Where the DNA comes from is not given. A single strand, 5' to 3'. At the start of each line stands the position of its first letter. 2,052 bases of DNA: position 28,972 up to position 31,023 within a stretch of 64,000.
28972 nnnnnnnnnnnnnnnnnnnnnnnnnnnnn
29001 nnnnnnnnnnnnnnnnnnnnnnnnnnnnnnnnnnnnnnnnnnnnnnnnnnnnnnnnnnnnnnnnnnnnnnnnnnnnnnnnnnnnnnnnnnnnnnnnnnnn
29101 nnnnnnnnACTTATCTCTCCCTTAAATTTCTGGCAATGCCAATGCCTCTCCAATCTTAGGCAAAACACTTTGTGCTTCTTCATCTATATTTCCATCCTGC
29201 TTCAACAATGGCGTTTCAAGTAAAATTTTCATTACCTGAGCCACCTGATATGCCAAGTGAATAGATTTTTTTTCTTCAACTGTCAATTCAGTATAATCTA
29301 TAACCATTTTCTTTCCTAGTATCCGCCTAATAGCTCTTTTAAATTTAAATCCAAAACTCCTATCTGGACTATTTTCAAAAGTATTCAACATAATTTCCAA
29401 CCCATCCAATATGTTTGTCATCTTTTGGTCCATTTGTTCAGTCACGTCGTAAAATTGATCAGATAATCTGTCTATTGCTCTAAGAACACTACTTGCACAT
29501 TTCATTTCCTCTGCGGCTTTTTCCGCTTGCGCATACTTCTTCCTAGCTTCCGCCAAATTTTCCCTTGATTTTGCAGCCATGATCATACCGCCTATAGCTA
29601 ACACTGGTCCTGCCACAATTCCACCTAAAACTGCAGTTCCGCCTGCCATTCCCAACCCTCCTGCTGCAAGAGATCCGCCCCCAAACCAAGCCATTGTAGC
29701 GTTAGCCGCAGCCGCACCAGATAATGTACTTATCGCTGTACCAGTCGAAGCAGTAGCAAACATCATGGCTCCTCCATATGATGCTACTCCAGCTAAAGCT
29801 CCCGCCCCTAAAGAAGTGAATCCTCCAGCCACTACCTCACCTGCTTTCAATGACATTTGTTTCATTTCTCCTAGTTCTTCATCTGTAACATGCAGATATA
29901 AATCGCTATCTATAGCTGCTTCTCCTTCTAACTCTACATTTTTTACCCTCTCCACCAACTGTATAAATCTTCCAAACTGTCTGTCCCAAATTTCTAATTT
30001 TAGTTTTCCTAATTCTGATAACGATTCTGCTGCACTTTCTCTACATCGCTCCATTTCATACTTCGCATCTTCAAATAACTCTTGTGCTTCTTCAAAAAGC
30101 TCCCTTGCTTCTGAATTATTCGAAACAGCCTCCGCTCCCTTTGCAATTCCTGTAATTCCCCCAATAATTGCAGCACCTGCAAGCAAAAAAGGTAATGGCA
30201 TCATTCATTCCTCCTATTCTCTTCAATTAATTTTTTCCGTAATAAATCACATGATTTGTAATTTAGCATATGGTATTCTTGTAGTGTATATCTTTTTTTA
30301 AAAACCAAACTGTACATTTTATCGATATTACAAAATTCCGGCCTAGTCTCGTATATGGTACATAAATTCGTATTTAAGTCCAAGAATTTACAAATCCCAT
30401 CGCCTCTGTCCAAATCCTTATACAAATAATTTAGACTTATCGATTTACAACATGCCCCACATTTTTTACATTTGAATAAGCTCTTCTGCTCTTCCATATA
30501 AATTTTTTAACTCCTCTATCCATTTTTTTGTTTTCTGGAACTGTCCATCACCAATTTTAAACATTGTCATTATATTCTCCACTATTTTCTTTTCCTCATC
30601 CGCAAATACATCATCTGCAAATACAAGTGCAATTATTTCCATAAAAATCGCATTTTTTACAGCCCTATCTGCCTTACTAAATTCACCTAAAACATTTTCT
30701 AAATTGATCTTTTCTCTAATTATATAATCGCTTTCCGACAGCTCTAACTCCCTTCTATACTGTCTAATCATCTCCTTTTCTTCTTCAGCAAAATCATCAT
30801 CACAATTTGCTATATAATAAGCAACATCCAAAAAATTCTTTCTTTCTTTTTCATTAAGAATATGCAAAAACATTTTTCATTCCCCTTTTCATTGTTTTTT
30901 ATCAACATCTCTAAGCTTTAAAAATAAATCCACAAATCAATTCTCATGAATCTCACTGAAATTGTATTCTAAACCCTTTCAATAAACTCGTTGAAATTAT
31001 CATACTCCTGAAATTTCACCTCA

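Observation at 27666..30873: Unassigned four-gene overlapping operon (TerB-like, CxxCxxCC protein, two glycine-zipper proteins) between Thoeris and the restriction block: candidate new defence or abortive-infection module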

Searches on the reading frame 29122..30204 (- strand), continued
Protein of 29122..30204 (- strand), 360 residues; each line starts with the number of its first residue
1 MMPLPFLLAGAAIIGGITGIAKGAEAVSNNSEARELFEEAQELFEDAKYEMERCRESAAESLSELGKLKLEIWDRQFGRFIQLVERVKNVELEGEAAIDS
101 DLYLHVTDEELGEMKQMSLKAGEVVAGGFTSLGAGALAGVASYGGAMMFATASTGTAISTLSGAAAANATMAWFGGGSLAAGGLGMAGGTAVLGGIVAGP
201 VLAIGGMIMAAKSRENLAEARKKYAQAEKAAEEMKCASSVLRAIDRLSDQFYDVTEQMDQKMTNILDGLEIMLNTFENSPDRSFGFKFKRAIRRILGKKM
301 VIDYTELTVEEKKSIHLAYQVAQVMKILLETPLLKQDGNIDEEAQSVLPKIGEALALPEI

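Call 54: search_protein_families(library=padloc, proteins=[L013:2084-5278:+, L013:232-2133:+, L023:1782-6392:+, L025:3627-8867:+, L025:636-2606:+, L025:14296-16113:+, L021:4066-6114:-, L024:347-2383:-, L014:7403-9391:-, L009:18582-20471:-], max_evalue=1e-8)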
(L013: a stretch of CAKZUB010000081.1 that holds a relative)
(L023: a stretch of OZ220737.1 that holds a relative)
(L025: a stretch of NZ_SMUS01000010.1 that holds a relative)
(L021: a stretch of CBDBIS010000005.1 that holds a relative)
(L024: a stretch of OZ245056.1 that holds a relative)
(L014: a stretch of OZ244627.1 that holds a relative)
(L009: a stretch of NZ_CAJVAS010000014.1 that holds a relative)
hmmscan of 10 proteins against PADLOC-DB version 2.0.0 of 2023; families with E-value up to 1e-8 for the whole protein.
L013:2084-5278:+ (1065 aa): 2 families
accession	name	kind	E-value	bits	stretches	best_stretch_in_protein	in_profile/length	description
PDLC03647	REase_III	-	2.4e-286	950.8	1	23-1063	1-987/989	Type III restriction enzyme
PDLC03649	REase_III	-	1.1e-101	339.4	1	88-1063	28-968/973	Type III restriction enzyme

L013:232-2133:+ (634 aa): 22 families
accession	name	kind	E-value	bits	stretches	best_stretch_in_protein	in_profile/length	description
PDLC03634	MTase_III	-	3.2e-235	780.7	1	1-632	1-620/621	Type III methyltransferase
PDLC03637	MTase_III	-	1.3e-149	497.2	1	8-510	42-506/513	Type III methyltransferase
PDLC03641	MTase_III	-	1.9e-118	394.8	1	15-511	17-500/657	Type III methyltransferase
PDLC03644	MTase_III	-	1.1e-102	342.6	1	70-462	4-388/542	Type III methyltransferase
PDLC03636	MTase_III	-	6.3e-74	247.7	2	183-460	92-398/575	Type III methyltransferase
PDLC03640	MTase_III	-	9e-64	213.9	2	96-263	37-197/654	Type III methyltransferase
PDLC03642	MTase_III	-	3.4e-57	192.3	2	170-458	122-400/528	Type III methyltransferase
PDLC03635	MTase_III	-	6.5e-43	145.4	2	184-437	265-548/708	Type III methyltransferase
PDLC03643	MTase_III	-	2.8e-41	140.1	1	191-481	1-304/465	Type III methyltransferase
PDLC03639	MTase_III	-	2.3e-39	133.3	2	102-303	85-255/639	Type III methyltransferase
PDLC03278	MTase_II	-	3e-38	130.2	2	322-472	219-361/390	Type II methyltransferase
PDLC03638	MTase_III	-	1.8e-34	117.2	1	184-458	428-668/816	Type III methyltransferase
PDLC03646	MTase_III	-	4.8e-31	105.4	2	182-269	516-601/1057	Type III methyltransferase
PDLC03354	MTase_II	-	5.5e-31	106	1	67-437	24-358/425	Type II methyltransferase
PDLC03300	MTase_II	-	1e-26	91.7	1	103-271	10-169/302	Type II methyltransferase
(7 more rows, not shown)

L023:1782-6392:+ (1537 aa): 0 families

L025:3627-8867:+ (1747 aa): 16 families
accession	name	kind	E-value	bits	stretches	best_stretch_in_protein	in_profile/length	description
PDLC00013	DruE1|DruE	-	0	1978.4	1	5-1743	2-1773/1776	SNF2 family N-terminal domain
PDLC00014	DruE2|DruE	-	1.5e-185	617.5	3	146-829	187-906/1928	SNF2 family N-terminal domain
PDLC00015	DruE2|DruE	-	3e-182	606.7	3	146-778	176-816/1887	SNF2 family N-terminal domain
PDLC00051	DruE4|DruE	-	4.1e-177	589.5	2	8-592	4-571/1829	SNF2 family N-terminal domain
PDLC00037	DruE3|DruE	-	1.1e-165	551.9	4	261-840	204-742/2055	SNF2 family N-terminal domain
PDLC00036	DruE3|DruE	-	3.1e-129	430.4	3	1050-1678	1027-1679/2023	SNF2 family N-terminal domain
PDLC00035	DruE3|DruE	-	1.5e-105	352.3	3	257-757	200-671/1460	SNF2 family N-terminal domain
PDLC02896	DpdJ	-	6.9e-28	94.9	1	110-395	180-439/1487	DpdJ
PDLC03960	SngC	-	1.6e-17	61.5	0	98-174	27-98/720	-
PDLC02503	BrxHI|BrxHII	-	3.2e-17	60.1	0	1089-1134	301-346/698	BrxHI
PDLC02570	DrmA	-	5.6e-14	49.4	0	1068-1170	562-664/851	DrmA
PDLC02569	DrmA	-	9.8e-13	44.8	0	1035-1158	783-900/1095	DrmA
PDLC02893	DpdJ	-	2.2e-12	43.7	0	99-347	176-410/876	DpdJ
PDLC01196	Cas3d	-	2.7e-12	44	0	94-172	13-78/594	CAS-I-D; effector_G3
PDLC02898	DpdJ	-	4.6e-11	40.2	1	97-348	174-411/506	DpdJ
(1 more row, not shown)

L025:636-2606:+ (657 aa): 0 families

L025:14296-16113:+ (606 aa): 19 families
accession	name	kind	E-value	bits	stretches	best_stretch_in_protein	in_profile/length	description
PDLC04155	HEC-06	-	1.8e-24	84.2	1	9-84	6-86/562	-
PDLC02695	Orf5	-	2.8e-24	83.4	1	13-91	8-101/601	Orf5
PDLC04154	HEC-06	-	1.3e-21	74.9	1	17-84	16-88/569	-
PDLC04157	HEC-06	-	8.6e-20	68.8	1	12-88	11-92/558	-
PDLC02687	Orf5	-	4.7e-17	59.9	1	18-84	12-82/543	Orf5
PDLC02693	Orf5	-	3.7e-16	57.2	1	22-266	7-279/543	Orf5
PDLC02701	Orf5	-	5.9e-16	56.1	1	7-88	2-99/596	Orf5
PDLC02686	Orf5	-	1.7e-15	54.6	1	13-85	8-93/566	Orf5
PDLC02792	SspE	-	4.1e-15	53.2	0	26-93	26-115/771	SspE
PDLC02699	Orf5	-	1.3e-13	48.5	1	24-102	1-79/530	Orf5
PDLC02700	Orf5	-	1.6e-13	48.2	1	17-84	5-79/555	Orf5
PDLC02698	Orf5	-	2.4e-13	47.7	1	20-88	16-89/573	Orf5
PDLC02696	Orf5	-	3.8e-13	47.2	1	24-84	1-67/558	Orf5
PDLC02691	Orf5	-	8.9e-13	45.7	1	21-110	18-108/579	Orf5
PDLC02690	Orf5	-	7.8e-12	42.8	1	19-84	5-75/531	Orf5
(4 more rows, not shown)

L021:4066-6114:- (683 aa): 0 families

L024:347-2383:- (679 aa): 0 families

L014:7403-9391:- (663 aa): 0 families

L009:18582-20471:- (630 aa): 0 families

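Call 73: search_dna_similar(query=window:29122-30204:-, collection=plasmids, mode=protein, max_rows=25, rows=spread)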
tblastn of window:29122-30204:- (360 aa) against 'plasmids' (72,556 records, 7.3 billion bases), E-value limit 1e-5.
Records with a match: 6; places in all: 6; records where one place covers at least 80% of the query: 2.
Best place of each record, by identity: 60-80% 1; <60% 5.
By first word of the organism name: Bacillus 1; Acinetobacter 1; Azospirillum 1; Massilia 1; Leptolyngbya 1; Vitreoscilla 1.
By predicted mobility (MOB-suite, as given by PLSDB): non-mobilizable 5; mobilizable 1.
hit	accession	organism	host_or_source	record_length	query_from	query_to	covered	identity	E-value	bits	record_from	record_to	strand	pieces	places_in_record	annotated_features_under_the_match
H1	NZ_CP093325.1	Bacillus sp. N5-665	whole organism,peat soil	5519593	2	338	94%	32.9%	6e-13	77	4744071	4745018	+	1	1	none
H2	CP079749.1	Acinetobacter johnsonii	cell culture,water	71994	2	258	71%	42.8%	4e-15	84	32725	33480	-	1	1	hypothetical protein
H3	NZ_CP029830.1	Azospirillum ramasamyi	single cell,Cow dung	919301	1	355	99%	31.0%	2e-13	79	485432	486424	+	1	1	hypothetical protein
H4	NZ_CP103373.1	Massilia sp. H6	Whole genome of bacteria,soil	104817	2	217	60%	41.2%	3e-11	72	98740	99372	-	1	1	hypothetical protein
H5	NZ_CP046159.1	Leptolyngbya sp. BL0902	cell culture,open pond on an algae farm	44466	27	217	53%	37.6%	8e-7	59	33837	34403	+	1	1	hypothetical protein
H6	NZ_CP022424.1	Vitreoscilla filiformis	cell culture,Mud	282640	148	215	19%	73.5%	7e-7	59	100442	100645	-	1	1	hypothetical protein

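Call 74: search_dna_similar(query=window:29122-30204:-, collection=phages, mode=protein, max_rows=15)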
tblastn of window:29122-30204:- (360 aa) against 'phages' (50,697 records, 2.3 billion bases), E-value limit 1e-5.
No match.

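Call 79: search_protein_families(library=padloc, proteins=[L045:7864-9420:+, L045:9435-9986:+, L045:10004-11008:+, L045:11011-11262:+, L080:10890-11318:+, L080:9945-10871:+, L037:11062-12159:+], max_evalue=0.01)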
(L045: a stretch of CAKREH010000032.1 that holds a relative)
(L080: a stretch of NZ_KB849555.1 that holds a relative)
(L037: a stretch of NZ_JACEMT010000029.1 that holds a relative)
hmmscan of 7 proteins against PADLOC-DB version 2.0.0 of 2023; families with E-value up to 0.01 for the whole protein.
L045:7864-9420:+ (519 aa): 3 families
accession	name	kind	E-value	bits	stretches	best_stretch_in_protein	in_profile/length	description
PDLC04408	PDC-M09B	-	4.2e-11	40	1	71-471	67-450/486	-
PDLC04409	PDC-M09B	-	5e-10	36.5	1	2-469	2-440/480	-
PDLC02393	pAgo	-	0.0022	14.7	0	411-484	462-535/638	-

L045:9435-9986:+ (184 aa): 0 families

L045:10004-11008:+ (335 aa): 5 families
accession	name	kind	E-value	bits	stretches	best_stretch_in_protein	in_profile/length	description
PDLC04407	PDC-M09A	-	1.5e-27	94.9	1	30-296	15-268/282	-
PDLC04406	PDC-M09A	-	2e-21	74.8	1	104-308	121-323/330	-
PDLC03839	LeoA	-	9.1e-06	23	1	34-238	325-499/559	-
PDLC03842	LeoB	-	0.0051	13.7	1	30-150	347-467/568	-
PDLC03841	LeoBC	-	0.0052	14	0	32-174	370-504/601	-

L045:11011-11262:+ (84 aa): 0 families

L080:10890-11318:+ (143 aa): 0 families

L080:9945-10871:+ (309 aa): 2 families
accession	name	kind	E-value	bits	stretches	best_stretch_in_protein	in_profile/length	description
PDLC04407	PDC-M09A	-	2.5e-26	90.9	1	37-283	8-275/282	-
PDLC04406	PDC-M09A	-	5e-19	66.9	1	106-258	130-288/330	-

L037:11062-12159:+ (366 aa): 4 families
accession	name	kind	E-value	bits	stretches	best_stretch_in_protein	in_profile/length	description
PDLC04409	PDC-M09B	-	1e-08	32.2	1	194-306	327-441/480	-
PDLC04408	PDC-M09B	-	1e-05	22.3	1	185-303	329-443/486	-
PDLC03839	LeoA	-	0.00095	16.4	1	268-336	472-541/559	-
PDLC00130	GajB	-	0.004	13.5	1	269-358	60-144/589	UrvD helicase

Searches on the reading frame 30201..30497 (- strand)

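Call 3: search_protein_families(library=pfam, proteins=[window:30201-30497:-], max_evalue=1)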
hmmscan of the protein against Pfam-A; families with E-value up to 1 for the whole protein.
window:30201-30497:- (98 aa): 1 family
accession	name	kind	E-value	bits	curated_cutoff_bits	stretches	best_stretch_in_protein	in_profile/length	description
PF03692.20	CxxCxxCC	-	2.6e-09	38.1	23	1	9-67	1-73/85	Putative zinc- or iron-chelating domain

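Call 4: search_protein_families(library=padloc, proteins=[window:30201-30497:-], max_evalue=1)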
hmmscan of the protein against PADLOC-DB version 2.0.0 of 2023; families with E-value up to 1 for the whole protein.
window:30201-30497:- (98 aa): 0 families

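Call 5: search_protein_families(library=ncbifam, proteins=[window:30201-30497:-], max_evalue=1)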
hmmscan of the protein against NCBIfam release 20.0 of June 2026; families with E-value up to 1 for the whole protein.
window:30201-30497:- (98 aa): 7 families
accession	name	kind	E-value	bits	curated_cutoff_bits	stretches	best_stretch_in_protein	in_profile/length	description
NF003504.0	PRK05170.2-2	equivalog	0.0022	18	150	1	10-57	20-66/104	YcgN family cysteine cluster protein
NF003507.0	PRK05170.2-5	equivalog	0.0023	17.9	170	1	10-55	24-69/146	YcgN family cysteine cluster protein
NF003506.0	PRK05170.2-4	equivalog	0.0034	17.1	248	1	10-55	28-75/158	YcgN family cysteine cluster protein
NF003500.0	PRK05170.1-4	equivalog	0.072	13.1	203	1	9-56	21-68/147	YcgN family cysteine cluster protein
NF003508.0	PRK05170.2-6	equivalog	0.42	10.5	286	1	10-54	29-73/152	YcgN family cysteine cluster protein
NF003501.0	PRK05170.1-5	equivalog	0.56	9.8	167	1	7-54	24-69/160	YcgN family cysteine cluster protein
NF003498.0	PRK05170.1-1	equivalog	0.83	9.5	256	0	9-56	23-70/148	YcgN family cysteine cluster protein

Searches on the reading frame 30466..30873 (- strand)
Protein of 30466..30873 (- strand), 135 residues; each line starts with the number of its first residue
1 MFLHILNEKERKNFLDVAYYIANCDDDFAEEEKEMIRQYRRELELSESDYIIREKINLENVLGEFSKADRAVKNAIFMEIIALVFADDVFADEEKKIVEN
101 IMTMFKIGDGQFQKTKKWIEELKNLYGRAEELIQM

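Call 3: search_protein_families(library=pfam, proteins=[window:30466-30873:-], max_evalue=1)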
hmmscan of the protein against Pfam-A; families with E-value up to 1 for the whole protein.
window:30466-30873:- (135 aa): 3 families
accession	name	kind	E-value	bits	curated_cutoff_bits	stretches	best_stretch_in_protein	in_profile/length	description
PF05099.18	TerB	-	2e-10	41.4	24.4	2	7-51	70-114/118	Tellurite resistance protein TerB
PF14228.11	MOR2-PAG1_mid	-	0.068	11.3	27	1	8-103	340-434/1113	Cell morphogenesis central region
PF01074.27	Glyco_hydro_38N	-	0.12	12.2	25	1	85-124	194-233/270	Glycosyl hydrolases family 38 N-terminal domain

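Call 4: search_protein_families(library=padloc, proteins=[window:30466-30873:-], max_evalue=1)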
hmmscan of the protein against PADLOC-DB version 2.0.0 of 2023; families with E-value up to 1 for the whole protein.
window:30466-30873:- (135 aa): 0 families

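Call 5: search_protein_families(library=ncbifam, proteins=[window:30466-30873:-], max_evalue=1)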
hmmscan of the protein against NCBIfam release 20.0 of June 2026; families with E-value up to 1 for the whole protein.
window:30466-30873:- (135 aa): 2 families
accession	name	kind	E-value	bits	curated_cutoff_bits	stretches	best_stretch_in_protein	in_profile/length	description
NF006948.0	PRK09430.1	equivalog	0.00034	20.3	162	1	57-121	110-177/267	co-chaperone DjlA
NF047698.1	PP_RS20740_fam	equivalog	0.043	13.1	200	1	55-119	126-191/384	PP_RS20740 family protein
